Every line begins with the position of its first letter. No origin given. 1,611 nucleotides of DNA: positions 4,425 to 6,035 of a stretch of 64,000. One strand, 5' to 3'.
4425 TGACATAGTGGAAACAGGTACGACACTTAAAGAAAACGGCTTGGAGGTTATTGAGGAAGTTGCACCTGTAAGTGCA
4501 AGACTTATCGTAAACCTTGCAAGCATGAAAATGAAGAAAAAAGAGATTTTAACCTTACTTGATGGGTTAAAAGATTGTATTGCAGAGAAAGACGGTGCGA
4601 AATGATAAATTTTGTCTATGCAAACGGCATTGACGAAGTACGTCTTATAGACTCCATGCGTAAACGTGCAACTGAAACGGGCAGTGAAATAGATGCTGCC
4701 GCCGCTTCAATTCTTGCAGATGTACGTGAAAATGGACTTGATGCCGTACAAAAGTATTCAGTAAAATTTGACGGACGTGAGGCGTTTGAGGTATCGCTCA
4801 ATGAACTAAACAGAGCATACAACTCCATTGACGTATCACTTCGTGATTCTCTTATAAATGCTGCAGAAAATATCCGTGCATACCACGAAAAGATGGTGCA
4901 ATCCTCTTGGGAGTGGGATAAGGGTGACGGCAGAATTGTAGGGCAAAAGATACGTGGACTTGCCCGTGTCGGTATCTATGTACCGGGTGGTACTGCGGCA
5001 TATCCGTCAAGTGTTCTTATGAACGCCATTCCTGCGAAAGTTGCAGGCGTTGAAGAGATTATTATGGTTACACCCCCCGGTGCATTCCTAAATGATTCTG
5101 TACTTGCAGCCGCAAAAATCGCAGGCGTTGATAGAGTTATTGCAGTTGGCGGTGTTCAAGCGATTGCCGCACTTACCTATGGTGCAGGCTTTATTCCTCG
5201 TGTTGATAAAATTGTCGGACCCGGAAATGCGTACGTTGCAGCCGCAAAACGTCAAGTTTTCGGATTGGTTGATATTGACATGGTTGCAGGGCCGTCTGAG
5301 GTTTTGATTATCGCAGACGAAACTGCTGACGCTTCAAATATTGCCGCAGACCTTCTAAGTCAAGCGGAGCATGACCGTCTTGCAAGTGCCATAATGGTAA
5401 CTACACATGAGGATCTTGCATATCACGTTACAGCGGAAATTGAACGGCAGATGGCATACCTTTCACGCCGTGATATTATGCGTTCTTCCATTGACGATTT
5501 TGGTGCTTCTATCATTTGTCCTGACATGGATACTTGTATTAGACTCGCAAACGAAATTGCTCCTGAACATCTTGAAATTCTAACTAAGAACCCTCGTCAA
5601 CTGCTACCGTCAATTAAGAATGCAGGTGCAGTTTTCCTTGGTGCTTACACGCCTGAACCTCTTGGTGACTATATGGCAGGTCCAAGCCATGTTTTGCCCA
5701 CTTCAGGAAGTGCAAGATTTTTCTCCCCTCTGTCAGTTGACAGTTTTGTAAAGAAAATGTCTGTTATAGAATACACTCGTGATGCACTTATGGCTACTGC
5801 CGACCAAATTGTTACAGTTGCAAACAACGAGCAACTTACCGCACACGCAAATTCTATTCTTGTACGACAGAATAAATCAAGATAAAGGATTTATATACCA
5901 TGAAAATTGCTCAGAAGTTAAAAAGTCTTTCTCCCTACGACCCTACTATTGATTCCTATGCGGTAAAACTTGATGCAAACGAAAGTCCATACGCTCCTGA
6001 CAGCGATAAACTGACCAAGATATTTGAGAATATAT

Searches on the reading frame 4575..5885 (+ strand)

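Call 75: search_protein_families(library=pfam, proteins=[window:4575-5885:+], max_evalue=0.00001)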
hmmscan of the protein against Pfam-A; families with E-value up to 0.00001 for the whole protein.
window:4575-5885:+ (436 aa): 1 family
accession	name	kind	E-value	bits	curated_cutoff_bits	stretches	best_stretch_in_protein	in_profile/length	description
PF00815.25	Histidinol_dh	-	2.1e-164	547.9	27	1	30-431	2-410/411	Histidinol dehydrogenase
